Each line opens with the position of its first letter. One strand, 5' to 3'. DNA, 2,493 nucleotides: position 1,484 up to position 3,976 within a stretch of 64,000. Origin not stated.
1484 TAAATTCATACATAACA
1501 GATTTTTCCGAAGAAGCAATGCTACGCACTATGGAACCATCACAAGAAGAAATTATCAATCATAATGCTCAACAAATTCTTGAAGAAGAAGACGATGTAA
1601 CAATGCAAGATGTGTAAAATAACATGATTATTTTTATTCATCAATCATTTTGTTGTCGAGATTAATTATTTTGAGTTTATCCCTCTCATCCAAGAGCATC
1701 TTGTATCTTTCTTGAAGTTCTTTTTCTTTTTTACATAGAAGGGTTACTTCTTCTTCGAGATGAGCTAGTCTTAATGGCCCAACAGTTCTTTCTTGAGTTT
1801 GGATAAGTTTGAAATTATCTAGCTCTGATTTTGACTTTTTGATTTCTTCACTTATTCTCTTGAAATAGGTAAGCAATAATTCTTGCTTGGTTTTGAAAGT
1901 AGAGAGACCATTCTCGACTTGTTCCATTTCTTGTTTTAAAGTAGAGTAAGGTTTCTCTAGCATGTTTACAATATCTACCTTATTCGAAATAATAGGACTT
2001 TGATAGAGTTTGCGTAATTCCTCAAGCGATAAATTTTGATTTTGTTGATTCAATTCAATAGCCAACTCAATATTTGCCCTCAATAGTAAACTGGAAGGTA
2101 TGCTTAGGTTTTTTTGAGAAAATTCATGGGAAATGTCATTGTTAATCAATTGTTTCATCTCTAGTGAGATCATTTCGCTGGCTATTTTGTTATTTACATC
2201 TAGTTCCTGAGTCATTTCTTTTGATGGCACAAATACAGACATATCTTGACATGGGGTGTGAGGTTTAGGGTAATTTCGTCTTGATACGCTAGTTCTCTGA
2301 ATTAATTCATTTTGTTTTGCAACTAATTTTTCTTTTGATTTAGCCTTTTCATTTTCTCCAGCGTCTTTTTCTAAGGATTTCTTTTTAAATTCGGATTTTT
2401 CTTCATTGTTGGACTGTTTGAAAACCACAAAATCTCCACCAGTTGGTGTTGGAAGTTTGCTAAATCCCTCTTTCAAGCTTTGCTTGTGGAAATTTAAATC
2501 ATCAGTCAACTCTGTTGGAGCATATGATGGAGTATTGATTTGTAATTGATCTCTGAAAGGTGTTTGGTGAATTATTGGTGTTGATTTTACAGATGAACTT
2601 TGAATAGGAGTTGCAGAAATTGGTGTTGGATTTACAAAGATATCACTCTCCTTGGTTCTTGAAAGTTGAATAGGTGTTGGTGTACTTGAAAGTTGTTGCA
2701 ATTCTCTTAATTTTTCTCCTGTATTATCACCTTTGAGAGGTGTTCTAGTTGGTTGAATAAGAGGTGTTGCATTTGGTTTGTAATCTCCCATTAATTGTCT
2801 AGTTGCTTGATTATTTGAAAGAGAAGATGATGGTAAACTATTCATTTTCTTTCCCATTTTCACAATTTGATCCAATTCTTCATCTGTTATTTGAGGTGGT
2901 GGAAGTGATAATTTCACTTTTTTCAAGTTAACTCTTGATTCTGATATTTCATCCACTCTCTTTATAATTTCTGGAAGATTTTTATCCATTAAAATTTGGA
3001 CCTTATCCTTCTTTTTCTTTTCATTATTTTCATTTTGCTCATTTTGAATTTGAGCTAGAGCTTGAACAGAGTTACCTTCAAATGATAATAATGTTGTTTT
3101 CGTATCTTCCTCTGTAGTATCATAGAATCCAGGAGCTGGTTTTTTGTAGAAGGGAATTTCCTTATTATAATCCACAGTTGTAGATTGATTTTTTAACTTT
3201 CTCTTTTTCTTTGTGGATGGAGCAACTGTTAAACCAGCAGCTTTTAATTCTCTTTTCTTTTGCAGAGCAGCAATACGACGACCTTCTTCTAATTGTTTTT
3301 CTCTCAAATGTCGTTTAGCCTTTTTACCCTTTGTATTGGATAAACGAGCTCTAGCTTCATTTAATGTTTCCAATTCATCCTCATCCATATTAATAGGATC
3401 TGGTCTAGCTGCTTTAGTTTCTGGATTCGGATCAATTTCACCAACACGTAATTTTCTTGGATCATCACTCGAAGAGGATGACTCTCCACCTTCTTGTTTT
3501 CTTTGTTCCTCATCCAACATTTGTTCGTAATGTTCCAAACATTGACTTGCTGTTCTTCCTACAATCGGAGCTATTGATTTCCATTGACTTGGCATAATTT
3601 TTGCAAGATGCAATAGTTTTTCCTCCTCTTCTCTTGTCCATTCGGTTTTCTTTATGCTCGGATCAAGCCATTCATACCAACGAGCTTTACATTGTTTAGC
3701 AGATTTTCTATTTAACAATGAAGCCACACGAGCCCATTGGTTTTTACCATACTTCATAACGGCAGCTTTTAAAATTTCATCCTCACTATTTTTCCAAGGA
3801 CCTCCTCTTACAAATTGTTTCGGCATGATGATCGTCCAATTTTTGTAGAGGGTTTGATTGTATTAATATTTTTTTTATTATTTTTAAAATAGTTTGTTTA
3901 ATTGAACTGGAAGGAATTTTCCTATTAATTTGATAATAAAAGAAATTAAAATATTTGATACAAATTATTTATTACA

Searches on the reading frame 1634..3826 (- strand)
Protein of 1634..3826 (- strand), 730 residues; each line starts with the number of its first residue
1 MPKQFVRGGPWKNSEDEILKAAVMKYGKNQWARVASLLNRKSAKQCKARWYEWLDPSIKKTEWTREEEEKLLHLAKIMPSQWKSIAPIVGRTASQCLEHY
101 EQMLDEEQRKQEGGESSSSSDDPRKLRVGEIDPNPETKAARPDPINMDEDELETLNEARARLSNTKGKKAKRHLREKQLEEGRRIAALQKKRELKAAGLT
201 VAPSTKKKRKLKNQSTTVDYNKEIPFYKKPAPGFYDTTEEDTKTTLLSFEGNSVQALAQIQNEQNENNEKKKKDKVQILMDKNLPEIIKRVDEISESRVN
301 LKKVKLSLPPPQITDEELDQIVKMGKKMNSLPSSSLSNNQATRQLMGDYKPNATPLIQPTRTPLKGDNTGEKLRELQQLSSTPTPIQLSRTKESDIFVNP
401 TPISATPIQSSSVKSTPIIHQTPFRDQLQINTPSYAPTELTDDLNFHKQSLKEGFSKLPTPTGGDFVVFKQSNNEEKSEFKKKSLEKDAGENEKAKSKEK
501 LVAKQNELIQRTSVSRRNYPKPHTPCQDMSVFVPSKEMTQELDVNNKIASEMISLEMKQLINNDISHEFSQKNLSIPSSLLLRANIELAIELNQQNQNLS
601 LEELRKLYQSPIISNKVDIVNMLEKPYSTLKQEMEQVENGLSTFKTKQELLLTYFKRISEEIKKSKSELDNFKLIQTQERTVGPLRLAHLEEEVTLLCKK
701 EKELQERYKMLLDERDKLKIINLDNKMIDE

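Call 15: list_cluster_members(proteins=[window:1634-3826:-, window:20817-24320:+, window:55007-56869:+, window:56993-58438:+, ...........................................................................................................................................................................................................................])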
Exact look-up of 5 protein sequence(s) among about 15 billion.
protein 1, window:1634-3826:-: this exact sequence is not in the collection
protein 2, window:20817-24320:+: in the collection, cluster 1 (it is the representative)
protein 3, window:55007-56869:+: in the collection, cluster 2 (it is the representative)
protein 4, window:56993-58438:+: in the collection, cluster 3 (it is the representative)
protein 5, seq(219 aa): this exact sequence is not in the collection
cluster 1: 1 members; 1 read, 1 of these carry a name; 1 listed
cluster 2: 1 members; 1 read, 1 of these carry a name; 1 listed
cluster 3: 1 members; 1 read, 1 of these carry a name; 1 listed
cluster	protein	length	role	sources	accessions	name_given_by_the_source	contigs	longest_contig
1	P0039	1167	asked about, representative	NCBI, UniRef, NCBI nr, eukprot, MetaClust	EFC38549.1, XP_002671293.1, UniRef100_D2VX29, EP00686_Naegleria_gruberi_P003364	hypothetical protein NAEGRDRAFT_73596 [Naegleria gruberi] | Uncharacterized protein FM142 n=1 Tax=Naegleria gruberi TaxID=5762 RepID=D2VX29_NAEGR | uncharacterized protein NAEGRDRAFT_73596 [Naegleria gruberi]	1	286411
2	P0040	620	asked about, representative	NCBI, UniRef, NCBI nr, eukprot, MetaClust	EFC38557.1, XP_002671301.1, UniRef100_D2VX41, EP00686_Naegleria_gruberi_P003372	predicted protein [Naegleria gruberi] | Predicted protein n=1 Tax=Naegleria gruberi TaxID=5762 RepID=D2VX41_NAEGR | uncharacterized protein NAEGRDRAFT_73610 [Naegleria gruberi]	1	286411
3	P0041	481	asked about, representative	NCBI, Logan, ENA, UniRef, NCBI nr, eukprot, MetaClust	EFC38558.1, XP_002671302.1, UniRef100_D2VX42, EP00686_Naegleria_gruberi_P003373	predicted protein [Naegleria gruberi] | Predicted protein n=1 Tax=Naegleria gruberi TaxID=5762 RepID=D2VX42_NAEGR | uncharacterized protein NAEGRDRAFT_73611 [Naegleria gruberi]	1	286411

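Call 16: find_encoding_contigs(protein=P0041, flank=10000, max_places=3)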
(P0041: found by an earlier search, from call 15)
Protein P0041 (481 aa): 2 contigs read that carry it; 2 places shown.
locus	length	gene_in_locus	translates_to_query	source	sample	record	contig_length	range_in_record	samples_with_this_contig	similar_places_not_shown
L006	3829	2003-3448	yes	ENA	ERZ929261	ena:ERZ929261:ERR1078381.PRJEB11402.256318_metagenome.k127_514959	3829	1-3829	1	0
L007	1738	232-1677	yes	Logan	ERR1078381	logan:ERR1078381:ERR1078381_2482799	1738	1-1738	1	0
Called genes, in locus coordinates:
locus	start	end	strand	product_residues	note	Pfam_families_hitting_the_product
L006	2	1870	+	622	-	?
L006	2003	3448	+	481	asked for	PF01103:Omp85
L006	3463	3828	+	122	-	?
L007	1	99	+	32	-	?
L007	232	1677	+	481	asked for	PF01103:Omp85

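Call 18: find_encoding_contigs(protein=P0040, flank=10000, max_places=3)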
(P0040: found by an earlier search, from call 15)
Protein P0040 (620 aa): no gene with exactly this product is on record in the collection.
